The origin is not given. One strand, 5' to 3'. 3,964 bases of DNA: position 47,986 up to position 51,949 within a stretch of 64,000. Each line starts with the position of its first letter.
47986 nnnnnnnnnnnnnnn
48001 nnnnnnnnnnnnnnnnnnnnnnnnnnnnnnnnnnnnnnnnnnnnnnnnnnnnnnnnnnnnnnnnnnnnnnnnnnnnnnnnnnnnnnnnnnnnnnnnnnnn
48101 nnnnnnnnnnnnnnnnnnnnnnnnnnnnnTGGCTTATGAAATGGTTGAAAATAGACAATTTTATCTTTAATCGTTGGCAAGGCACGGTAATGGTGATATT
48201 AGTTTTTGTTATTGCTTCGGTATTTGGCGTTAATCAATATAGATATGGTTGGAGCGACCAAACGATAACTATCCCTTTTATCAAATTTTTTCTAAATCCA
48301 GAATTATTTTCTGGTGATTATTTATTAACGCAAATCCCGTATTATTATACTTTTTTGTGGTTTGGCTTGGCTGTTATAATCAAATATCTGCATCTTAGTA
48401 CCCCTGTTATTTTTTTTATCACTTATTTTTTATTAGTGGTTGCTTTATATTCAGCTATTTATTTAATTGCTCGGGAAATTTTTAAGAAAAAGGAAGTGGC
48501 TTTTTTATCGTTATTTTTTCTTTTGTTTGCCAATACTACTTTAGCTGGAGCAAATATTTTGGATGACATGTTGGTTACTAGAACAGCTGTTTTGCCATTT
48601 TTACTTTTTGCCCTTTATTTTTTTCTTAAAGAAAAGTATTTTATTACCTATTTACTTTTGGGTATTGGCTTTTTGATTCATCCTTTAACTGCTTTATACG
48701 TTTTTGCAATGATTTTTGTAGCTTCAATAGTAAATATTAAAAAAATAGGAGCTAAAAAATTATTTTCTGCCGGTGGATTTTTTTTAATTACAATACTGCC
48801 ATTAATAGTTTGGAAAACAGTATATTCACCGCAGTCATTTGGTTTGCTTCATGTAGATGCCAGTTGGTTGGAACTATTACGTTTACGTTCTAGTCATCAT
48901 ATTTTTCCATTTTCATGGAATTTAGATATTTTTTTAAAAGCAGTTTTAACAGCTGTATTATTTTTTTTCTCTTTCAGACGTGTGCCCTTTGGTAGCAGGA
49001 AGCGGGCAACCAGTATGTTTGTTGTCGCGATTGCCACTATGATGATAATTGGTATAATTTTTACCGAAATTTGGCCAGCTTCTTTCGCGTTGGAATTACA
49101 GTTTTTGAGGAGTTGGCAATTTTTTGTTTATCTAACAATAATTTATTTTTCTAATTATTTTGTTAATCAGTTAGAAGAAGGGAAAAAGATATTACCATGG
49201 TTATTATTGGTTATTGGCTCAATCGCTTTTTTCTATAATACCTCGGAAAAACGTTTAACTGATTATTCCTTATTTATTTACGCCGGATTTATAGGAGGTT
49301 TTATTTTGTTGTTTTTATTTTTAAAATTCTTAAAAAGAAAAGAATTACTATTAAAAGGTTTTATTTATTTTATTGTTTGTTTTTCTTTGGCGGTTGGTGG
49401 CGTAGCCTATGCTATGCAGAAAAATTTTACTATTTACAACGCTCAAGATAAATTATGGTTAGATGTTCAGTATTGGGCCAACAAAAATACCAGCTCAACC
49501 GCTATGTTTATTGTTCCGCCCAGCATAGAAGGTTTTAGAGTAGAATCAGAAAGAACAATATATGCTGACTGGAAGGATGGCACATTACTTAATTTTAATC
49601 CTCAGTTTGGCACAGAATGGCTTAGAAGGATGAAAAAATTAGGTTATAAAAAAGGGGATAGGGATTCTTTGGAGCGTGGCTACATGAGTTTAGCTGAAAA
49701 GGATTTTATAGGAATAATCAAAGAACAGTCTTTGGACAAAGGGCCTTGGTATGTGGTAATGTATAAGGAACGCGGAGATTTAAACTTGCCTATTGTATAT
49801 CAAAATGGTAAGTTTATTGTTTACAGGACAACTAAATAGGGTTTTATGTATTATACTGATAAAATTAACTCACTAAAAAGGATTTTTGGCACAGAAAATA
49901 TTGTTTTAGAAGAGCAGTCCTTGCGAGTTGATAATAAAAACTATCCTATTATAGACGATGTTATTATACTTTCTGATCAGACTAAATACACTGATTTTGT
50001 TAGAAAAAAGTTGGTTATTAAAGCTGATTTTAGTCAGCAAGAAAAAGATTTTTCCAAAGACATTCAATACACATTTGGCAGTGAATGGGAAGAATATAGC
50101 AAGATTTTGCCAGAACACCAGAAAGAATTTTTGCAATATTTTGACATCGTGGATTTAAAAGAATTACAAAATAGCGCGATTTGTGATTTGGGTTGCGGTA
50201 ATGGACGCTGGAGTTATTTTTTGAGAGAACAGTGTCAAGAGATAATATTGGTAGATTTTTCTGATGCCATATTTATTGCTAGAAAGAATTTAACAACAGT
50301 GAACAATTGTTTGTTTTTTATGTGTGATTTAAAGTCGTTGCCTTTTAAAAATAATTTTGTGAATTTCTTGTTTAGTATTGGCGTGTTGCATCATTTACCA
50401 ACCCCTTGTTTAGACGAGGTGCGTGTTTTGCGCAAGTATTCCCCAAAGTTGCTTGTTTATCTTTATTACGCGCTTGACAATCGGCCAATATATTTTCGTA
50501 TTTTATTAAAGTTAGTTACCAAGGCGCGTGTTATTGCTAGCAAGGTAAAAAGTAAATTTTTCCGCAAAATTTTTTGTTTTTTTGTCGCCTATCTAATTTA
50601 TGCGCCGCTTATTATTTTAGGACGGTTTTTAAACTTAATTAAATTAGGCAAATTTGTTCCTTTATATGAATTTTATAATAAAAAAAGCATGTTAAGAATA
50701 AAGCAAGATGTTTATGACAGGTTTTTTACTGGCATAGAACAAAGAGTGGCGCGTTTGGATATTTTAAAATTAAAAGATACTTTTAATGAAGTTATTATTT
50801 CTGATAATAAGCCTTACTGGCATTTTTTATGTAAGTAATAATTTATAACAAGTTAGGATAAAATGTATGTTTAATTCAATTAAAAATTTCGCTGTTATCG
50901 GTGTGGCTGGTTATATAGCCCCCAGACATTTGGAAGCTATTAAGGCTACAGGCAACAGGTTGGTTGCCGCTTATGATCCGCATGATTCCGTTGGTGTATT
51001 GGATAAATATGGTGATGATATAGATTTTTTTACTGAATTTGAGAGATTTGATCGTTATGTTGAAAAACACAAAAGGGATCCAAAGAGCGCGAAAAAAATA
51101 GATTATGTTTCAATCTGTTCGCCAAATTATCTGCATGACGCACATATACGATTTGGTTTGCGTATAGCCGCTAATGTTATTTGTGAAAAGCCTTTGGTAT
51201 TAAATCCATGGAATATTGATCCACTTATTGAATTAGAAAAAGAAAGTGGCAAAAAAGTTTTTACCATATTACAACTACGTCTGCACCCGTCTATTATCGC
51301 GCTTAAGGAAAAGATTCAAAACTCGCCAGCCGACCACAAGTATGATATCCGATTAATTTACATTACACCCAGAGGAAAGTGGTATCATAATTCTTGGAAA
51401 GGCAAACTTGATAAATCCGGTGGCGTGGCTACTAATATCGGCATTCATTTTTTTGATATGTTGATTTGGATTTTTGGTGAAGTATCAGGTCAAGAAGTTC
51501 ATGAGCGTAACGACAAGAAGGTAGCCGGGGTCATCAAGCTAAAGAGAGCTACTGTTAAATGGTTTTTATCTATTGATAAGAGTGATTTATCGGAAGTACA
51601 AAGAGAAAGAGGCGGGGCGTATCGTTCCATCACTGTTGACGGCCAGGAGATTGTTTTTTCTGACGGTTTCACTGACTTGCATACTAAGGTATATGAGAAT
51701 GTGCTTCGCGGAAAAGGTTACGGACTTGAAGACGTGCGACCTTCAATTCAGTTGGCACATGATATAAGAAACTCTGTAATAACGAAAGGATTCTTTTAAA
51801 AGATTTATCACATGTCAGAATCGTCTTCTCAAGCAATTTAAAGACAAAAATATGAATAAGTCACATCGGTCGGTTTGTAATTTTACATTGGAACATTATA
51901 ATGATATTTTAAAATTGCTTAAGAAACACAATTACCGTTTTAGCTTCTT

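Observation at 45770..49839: HAD-phosphatase-UbiA fusion next to a large GT-C-like membrane protein, suggesting a polyprenyl-phospho-sugar donor route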

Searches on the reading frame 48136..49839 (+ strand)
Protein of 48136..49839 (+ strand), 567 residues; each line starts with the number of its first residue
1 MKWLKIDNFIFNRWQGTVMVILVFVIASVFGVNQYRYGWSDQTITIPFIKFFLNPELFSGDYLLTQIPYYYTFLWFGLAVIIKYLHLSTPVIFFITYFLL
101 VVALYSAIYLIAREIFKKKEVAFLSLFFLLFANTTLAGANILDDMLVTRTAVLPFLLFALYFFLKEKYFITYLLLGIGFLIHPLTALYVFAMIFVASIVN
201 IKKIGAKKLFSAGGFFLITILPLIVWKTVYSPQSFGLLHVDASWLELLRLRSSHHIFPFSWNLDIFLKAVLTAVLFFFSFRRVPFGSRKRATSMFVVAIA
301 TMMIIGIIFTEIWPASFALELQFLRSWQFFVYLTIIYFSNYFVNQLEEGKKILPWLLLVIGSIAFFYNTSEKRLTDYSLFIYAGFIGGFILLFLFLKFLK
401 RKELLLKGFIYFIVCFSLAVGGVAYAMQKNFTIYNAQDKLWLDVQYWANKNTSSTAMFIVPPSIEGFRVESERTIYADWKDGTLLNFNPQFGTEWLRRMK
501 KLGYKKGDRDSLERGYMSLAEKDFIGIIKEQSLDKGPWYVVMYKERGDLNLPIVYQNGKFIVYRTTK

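Call 4: search_protein_families(library=pfam, proteins=[window:48136-49839:+], max_evalue=0.01)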
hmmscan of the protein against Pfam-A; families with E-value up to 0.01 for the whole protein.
window:48136-49839:+ (567 aa): 2 families
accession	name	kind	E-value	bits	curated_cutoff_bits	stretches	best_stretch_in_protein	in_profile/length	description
PF20604.3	DUF6798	-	4.7e-12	45.9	26.9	1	441-501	3-60/61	Domain of unknown function (DUF6798)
PF13231.12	PMT_2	-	1.4e-05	25.8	26.1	1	96-226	27-160/160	Dolichyl-phosphate-mannose-protein mannosyltransferase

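Call 5: search_protein_families(library=ncbifam, proteins=[window:48136-49839:+], max_evalue=0.01)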
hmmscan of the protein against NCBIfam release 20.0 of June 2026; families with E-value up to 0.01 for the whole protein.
window:48136-49839:+ (567 aa): 0 families

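Call 7: search_solved_structures(query=window:48136-49839:+, max_evalue=10, show_alignments=1)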
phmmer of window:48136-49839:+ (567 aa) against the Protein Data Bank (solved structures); distinct sequences matched with E-value up to 10: 0.

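Call 12: find_homologous_proteins(query=window:48136-49839:+, max_evalue=0.00001)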
Query window:48136-49839:+ (567 aa): 73 proteins with E <= 0.00001 among 8000 candidates.
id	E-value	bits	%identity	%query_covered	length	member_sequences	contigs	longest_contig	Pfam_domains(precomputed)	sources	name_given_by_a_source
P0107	0.0e+0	1250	100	100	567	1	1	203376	PF20604.4,PF13231.13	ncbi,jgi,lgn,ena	-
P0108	9.2e-158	544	48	100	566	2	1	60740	PF20604.4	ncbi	-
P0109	8.0e-155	535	47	95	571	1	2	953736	PF20604.4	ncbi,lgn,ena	-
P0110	2.8e-154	533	48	97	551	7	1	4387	PF20604.4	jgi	-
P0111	7.1e-153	528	47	99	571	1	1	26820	PF20604.4,PF13231.13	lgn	-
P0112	1.4e-150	521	46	98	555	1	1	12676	PF20604.4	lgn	-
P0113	1.6e-147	511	46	97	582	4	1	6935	PF20604.4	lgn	-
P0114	1.5e-146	507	46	97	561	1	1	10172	PF20604.4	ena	-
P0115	1.4e-142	494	46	96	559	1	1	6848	PF20604.4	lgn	-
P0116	2.9e-142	493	46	98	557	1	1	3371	PF20604.4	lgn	-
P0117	5.8e-141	489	43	97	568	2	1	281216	PF20604.4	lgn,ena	-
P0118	9.3e-138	478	44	98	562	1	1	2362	PF20604.4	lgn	-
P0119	3.6e-136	473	42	99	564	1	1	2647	PF20604.4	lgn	-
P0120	4.6e-135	469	44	97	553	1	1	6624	PF20604.4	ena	-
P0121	6.9e-134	466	44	98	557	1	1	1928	PF20604.4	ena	-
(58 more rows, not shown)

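Call 26: find_related_loci(query=A1, collection=genome_contigs, flank=10000)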
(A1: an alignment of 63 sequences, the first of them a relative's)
Query A1 (567 aa) in genome_contigs; peptide patterns used: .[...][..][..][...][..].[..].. (x = any residue, [..] = any of these).
98 stretches matched a pattern; 75 encode a relative of the query (tblastn E <= 1e-3); 75 distinct loci.
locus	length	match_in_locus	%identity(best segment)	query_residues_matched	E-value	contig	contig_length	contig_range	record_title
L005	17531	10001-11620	48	19-567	4e-158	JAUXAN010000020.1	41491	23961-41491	MAG: bacterium isolate CSMAG_2763 CSMAG_2763_k141_176935_length_41491_cov_239.0000, whole genome shotgun sequence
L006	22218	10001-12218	47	28-564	2e-157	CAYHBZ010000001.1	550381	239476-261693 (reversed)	MAG TPA_asm: uncultured Gammaproteobacteria bacterium isolate ERP119702_co3_79 genome assembly, contig: NODE_1_length_55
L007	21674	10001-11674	48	1-567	1e-156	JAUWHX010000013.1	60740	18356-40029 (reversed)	MAG: bacterium isolate CSMAG_2279 CSMAG_2279_k141_354582_length_60740_cov_16.0735, whole genome shotgun sequence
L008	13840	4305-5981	48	1-567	3e-157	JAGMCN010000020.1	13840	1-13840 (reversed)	MAG: candidate division WOR-3 bacterium isolate RS_17_16 ZL495.bin.16.fa_20, whole genome shotgun sequence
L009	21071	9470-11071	41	23-566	1e-125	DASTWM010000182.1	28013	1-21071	MAG TPA_asm: Roseiflexaceae bacterium isolate SMAG_U2388 k141_1230404, whole genome shotgun sequence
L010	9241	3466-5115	41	6-564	2e-122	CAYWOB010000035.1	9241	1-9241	MAG TPA_asm: uncultured Candidatus Saccharibacteria bacterium isolate SRP098346_co1_314 genome assembly, contig: NODE_98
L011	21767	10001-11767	37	17-567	4e-112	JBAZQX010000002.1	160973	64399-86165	MAG: Candidatus Doudnabacteria bacterium isolate SO_2017_SWC_9 scaffold_114_c1_LP-4_2017, whole genome shotgun sequence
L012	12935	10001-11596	39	28-564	2e-110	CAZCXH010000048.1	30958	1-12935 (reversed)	MAG TPA_asm: uncultured Chitinophagaceae bacterium isolate SRP173033_co3_70 genome assembly, contig: NODE_1573_length_30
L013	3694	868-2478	38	18-564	2e-108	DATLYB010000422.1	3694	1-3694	MAG TPA_asm: Chitinophagales bacterium isolate SMAG_U13261 k141_185379, whole genome shotgun sequence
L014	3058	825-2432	36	20-566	8e-99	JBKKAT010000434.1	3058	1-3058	MAG: Acidobacteriota bacterium isolate swi_bin.31 k127_19642568, whole genome shotgun sequence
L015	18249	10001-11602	34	24-567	5e-95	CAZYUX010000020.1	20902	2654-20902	MAG TPA_asm: uncultured Puniceicoccaceae bacterium isolate binchicken_co17_224 genome assembly, contig: NODE_6437_length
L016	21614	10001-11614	39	20-563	2e-104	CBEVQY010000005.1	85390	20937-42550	MAG TPA_asm: uncultured bacterium isolate SRR24791474_binner12_Refined_38 genome assembly, contig: ERZ25515408.63, whole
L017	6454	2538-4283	25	35-563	2e-40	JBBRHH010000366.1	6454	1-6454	MAG: Tepidisphaerales bacterium isolate Co_metawrap_2693 Cmw_2693_k141_2020333_length_6454_cov_7.0000, whole genome shot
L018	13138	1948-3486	25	35-564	7e-38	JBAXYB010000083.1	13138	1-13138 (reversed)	MAG: Verrucomicrobiota bacterium isolate ELA754 MAG754_83, whole genome shotgun sequence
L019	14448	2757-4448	25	15-563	8e-38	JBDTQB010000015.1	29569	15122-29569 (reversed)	MAG: Vicinamibacteria bacterium isolate cluster3_bin.211 NODE_4723_length_29569_cov_13.328996, whole genome shotgun sequ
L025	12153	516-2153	24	35-563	2e-32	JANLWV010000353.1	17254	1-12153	MAG: Vicinamibacteria bacterium isolate OTE_20_metabat_250 OTE_20_k141_961033, whole genome shotgun sequence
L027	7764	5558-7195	25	35-563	1e-31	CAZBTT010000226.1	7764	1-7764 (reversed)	MAG TPA_asm: uncultured Acidobacteriota bacterium isolate SRP302447_co4_91 genome assembly, contig: NODE_25373_length_77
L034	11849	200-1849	27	31-566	2e-26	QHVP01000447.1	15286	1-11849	MAG: Acidobacteria bacterium isolate AA29 14_0903_13_30cm_scaffold_4564224_curated, whole genome shotgun sequence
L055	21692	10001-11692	26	18-565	1e-39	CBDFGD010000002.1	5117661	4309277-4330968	MAG: Vicinamibacteria bacterium isolate b372e290-4d5a-4a71-9afd-fb28c1c12f3b genome assembly, contig: contig_2, whole ge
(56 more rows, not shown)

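Call 28: predict_structure(alignment_id=A1)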
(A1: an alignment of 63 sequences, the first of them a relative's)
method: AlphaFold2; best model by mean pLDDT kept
length: 567 residues; sequences in the alignment: 63
mean_pLDDT: 92.4   pTM: 0.93
mean pLDDT of the five models: 92.4, 91.9, 91.5, 91.4, 90.9
residues with pLDDT >= 90: 450; 70-90: 96; 50-70: 20; < 50: 1
segments of 3 or more residues with pLDDT < 50: none
pLDDT, mean of each block of 10 residues (from residue 1): 54 86 97 95 98 94 96 98 98 98 98 96 96 87 96 98 98 98 98 98 97 98 97 90 96 94 91 94 87 97 98 96 97 96 86 83 76 71 79 80 82 92 91 97 98 96 97 97 95 97 87 95 95 85 96 98 89
secondary structure, 60 per line:
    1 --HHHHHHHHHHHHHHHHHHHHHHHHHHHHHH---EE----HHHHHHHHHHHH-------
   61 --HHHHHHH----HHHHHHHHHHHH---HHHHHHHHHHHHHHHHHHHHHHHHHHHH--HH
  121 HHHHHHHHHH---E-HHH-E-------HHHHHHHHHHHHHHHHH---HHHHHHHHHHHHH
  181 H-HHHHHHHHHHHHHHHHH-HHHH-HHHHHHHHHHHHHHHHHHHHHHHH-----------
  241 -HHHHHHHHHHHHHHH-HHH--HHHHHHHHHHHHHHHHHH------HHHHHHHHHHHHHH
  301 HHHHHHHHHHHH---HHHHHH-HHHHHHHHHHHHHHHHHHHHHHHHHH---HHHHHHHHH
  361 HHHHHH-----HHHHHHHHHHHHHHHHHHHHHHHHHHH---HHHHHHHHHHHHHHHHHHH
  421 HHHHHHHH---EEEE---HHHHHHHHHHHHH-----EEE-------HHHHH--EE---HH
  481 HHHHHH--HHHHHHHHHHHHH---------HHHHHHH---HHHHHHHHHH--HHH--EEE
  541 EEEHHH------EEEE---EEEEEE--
elements in order: H3-32 H42-53 H63-69 H74-85 H89-116 H119-130 H148-164 H168-181 H183-199 H201-204 H206-229 H242-256 H263-280 H287-312 H316-321 H323-348 H352-366 H372-398 H402-428 E432-435 H439-451 E457-459 H467-471 H479-486 H489-501 H511-517 H521-530 E538-543 E553-556 E560-565

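Call 31: fold_search(model_id=the predicted structure, library=pdb)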
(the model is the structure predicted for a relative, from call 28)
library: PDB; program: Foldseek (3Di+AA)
matches with E <= 10: 310; with E <= 0.001: 14
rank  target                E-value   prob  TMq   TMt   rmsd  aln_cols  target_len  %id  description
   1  5ogl_A                7.7e-06  1.00  0.43  0.36  12.6       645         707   13  Structure of bacterial oligosaccharyltransferase PglB in complex with an acceptor peptide and an lipid-linked oligosac (released 2017-10-25)
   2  6ezn_F                9.2e-06  1.00  0.42  0.38  13.6       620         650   14  Cryo-EM structure of the yeast oligosaccharyltransferase (OST) complex (released 2018-01-17)
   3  5f15                  1.4e-05  1.00  0.52  0.54   8.8       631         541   11  Crystal Structure of ArnT from Cupriavidus metallidurans bound to Undecaprenyl phosphate (released 2016-02-17)
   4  6gxc_A                2.0e-05  1.00  0.42  0.36  12.8       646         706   13  Bacterial oligosaccharyltransferase PglB in complex with an inhibitory peptide and a reactive lipid-linked oligosaccha (released 2018-11-14)
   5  8age_A                6.8e-05  1.00  0.48  0.43  10.4       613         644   13  Structure of yeast oligosaccharylransferase complex with acceptor peptide bound (released 2022-12-07)
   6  5ezm                  7.4e-05  1.00  0.51  0.53   8.9       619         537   11  Crystal Structure of ArnT from Cupriavidus metallidurans in the apo state (released 2016-02-17)
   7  8if8_C                8.5e-05  1.00  0.34  0.33  13.4       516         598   11  Arabinosyltransferase AftA (released 2023-05-31)
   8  6c26_A                1.0e-04  1.00  0.48  0.43  15.8       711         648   11  The Cryo-EM structure of a eukaryotic oligosaccharyl transferase complex (released 2018-01-31)
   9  6s7t_A                1.1e-04  1.00  0.41  0.34  14.6       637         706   12  Cryo-EM structure of human oligosaccharyltransferase complex OST-B (released 2019-12-18)
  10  8agb_A                1.3e-04  1.00  0.47  0.42  12.1       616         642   12  Structure of yeast oligosaccharylransferase complex with lipid-linked oligosaccharide bound (released 2022-12-07)
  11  8pn9_A                2.1e-04  1.00  0.43  0.38  13.8       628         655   12  Structure of human oligosaccharyltransferase OST-A complex bound to NGI-1 (released 2024-05-08)
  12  9s6t_A                2.3e-04  1.00  0.45  0.52   8.1       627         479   11  Ternary cryo-EM structure of chicken ALG12 with Dol25-PP-GlcNAc2Man7, Dol25-P-Man, and Fab (released 2026-03-18)
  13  8if8_B                2.3e-04  1.00  0.37  0.34  12.2       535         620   10  Arabinosyltransferase AftA (released 2023-05-31)
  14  7zli_A                3.1e-04  1.00  0.46  0.40  11.5       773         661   10  Cryo-EM structure of C-mannosyltransferase CeDPY19, in complex with Dol25-P-Man and bound to CMT2-Fab and anti-Fab nan (released 2023-01-11)
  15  7zlh_A                1.6e-03  1.00  0.38  0.35  12.1       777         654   10  Cryo-EM structure of C-mannosyltransferase CeDPY19, in apo state, bound to CMT2-Fab and anti-Fab nanobody (released 2023-01-11)
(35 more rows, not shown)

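Call 88: search_protein_families(library=pfam, proteins=[L034:2326-3852:-, L025:5635-6390:-, L019:8598-9749:-, L027:3147-5378:-, L055:16639-18636:+], max_evalue=0.01)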
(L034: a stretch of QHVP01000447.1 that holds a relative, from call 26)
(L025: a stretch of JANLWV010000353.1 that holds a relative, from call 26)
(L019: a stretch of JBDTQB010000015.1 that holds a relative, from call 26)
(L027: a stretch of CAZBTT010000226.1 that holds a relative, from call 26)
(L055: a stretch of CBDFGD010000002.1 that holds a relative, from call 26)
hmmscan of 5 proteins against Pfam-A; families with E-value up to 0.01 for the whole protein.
L034:2326-3852:- (509 aa): 0 families

L025:5635-6390:- (252 aa): 1 family
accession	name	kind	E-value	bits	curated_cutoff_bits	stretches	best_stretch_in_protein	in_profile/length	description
PF00535.33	Glycos_transf_2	-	2.8e-19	70.1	23.3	1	17-148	3-130/168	Glycosyl transferase family 2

L019:8598-9749:- (384 aa): 7 families
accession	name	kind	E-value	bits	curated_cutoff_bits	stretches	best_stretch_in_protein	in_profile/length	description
PF01370.27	Epimerase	-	1.2e-42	146.4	20.9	1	60-301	1-240/240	NAD dependent epimerase/dehydratase family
PF16363.11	GDP_Man_Dehyd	-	9.1e-42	144.1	27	1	62-367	2-329/332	GDP-mannose 4,6 dehydratase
PF01073.25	3Beta_HSD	-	9e-13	48.3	22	1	61-242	1-188/280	3-beta hydroxysteroid dehydrogenase/isomerase family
PF13460.12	NAD_binding_10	-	3e-08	34.2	27.2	1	64-184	1-107/184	NAD(P)H-binding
PF07993.18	NAD_binding_4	-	5e-06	26.3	20.1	0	118-231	80-203/258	Male sterility protein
PF02719.21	Polysacc_synt_2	-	0.00057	19.6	20.2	1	60-175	1-128/293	Polysaccharide biosynthesis protein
PF04321.23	RmlD_sub_bind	-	0.0083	15.7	27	0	59-216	2-136/287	RmlD substrate binding domain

L027:3147-5378:- (744 aa): 0 families

L055:16639-18636:+ (666 aa): 0 families

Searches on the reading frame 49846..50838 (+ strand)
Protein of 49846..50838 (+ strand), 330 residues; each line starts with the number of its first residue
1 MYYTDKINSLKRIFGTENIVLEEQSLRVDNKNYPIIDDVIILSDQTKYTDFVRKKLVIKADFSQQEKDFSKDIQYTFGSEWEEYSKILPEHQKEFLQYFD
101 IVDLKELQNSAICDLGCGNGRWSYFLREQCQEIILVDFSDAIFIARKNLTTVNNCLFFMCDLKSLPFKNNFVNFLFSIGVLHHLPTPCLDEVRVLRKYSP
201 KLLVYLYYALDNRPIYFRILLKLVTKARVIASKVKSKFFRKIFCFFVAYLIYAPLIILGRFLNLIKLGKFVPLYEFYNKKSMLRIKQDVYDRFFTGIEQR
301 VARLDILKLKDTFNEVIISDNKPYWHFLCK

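Call 4: search_protein_families(library=pfam, proteins=[window:49846-50838:+], max_evalue=0.01)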
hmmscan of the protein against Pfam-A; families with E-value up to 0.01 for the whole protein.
window:49846-50838:+ (330 aa): 7 families
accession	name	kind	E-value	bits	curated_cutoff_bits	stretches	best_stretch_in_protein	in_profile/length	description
PF13649.12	Methyltransf_25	-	1e-11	45.8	27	1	112-190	1-83/97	Methyltransferase domain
PF08241.18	Methyltransf_11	-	1.2e-10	42.3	21.2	1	114-192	2-83/95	Methyltransferase domain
PF13847.12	Methyltransf_31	-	2.3e-09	37.5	27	1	109-192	4-95/145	Methyltransferase domain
PF08242.18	Methyltransf_12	-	1e-05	26.6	30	1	114-187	2-79/98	Methyltransferase domain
PF13489.12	Methyltransf_23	-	2.8e-05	24.4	27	1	106-188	20-98/164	Methyltransferase domain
PF08003.17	Methyltransf_9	-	0.00013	21.5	23.8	1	104-196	111-206/315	Protein of unknown function (DUF1698)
PF03848.20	TehB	-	0.0073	16.2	20.4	0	105-189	27-113/193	Tellurite resistance protein TehB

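Call 5: search_protein_families(library=ncbifam, proteins=[window:49846-50838:+], max_evalue=0.01)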
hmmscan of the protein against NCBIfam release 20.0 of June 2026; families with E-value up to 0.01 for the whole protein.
window:49846-50838:+ (330 aa): 13 families
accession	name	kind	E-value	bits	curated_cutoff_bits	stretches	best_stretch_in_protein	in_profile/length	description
TIGR00452.1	TIGR00452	equivalog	7.6e-07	28.2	275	1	104-196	113-208/316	tRNA 5-methoxyuridine(34)/uridine 5-oxyacetic acid(34) synthase CmoB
NF011650.0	PRK15068.1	equivalog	9.4e-07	28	209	1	104-188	118-207/324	tRNA 5-methoxyuridine(34)/uridine 5-oxyacetic acid(34) synthase CmoB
TIGR02072.1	BioC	equivalog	1.2e-05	25.3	184.95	1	84-180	12-106/244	malonyl-ACP O-methyltransferase BioC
NF001244.0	PRK00216.1-5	equivalog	1.6e-05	24.3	216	1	104-175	44-122/236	bifunctional demethylmenaquinone methyltransferase/2-methoxy-6-polyprenyl-1,4-benzoquinol methylase UbiE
TIGR01934.1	MenG_MenH_UbiE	subfamily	0.00013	21.3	158.35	1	104-174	35-109/223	ubiquinone/menaquinone biosynthesis methyltransferase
NF045667.1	MTase_DVU1556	equivalog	0.00019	20.9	155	1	108-196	22-112/213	DVU_1556 family methyltransferase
NF007610.0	PRK10258.1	equivalog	0.00038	19.9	342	1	104-177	38-109/251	malonyl-ACP O-methyltransferase BioC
NF008405.0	PRK11207.1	equivalog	0.00048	19.6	218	1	104-186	26-110/198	tellurite resistance methyltransferase TehB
NF040539.1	AST_met_ArsM_2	exception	0.00074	19.4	240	1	108-186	56-143/262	putative arsinothricin biosynthesis methyltransferase ArsM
TIGR04345.1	ovoA_Cterm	equivalog_domain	0.0013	18.3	170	1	71-157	9-90/242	putative 4-mercaptohistidine N1-methyltransferase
NF008992.0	PRK12335.1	equivalog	0.0033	16.6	303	1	105-143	119-157/289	SAM-dependent methyltransferase TehB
TIGR02021.1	BchM-ChlM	equivalog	0.0048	16.3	158.9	1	100-183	46-130/218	magnesium protoporphyrin IX methyltransferase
NF004452.0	PRK05785.1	equivalog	0.0088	15.5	207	0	109-182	52-121/228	hypothetical protein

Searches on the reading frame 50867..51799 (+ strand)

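Call 23: search_protein_families(library=pfam, proteins=[window:50867-51799:+], max_evalue=0.001)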
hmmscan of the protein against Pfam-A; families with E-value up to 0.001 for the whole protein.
window:50867-51799:+ (310 aa): 3 families
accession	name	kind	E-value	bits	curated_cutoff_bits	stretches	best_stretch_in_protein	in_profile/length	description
PF01408.29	GFO_IDH_MocA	-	3.9e-18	66.7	24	1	7-132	2-117/120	Oxidoreductase family, NAD-binding Rossmann fold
PF02894.22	GFO_IDH_MocA_C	-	1.3e-10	41.9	22.9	1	159-212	15-67/218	Oxidoreductase family, C-terminal alpha/beta domain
PF22725.1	GFO_IDH_MocA_C3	-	2.1e-06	28.2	27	1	162-208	20-67/124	GFO/IDH/MocA C-terminal domain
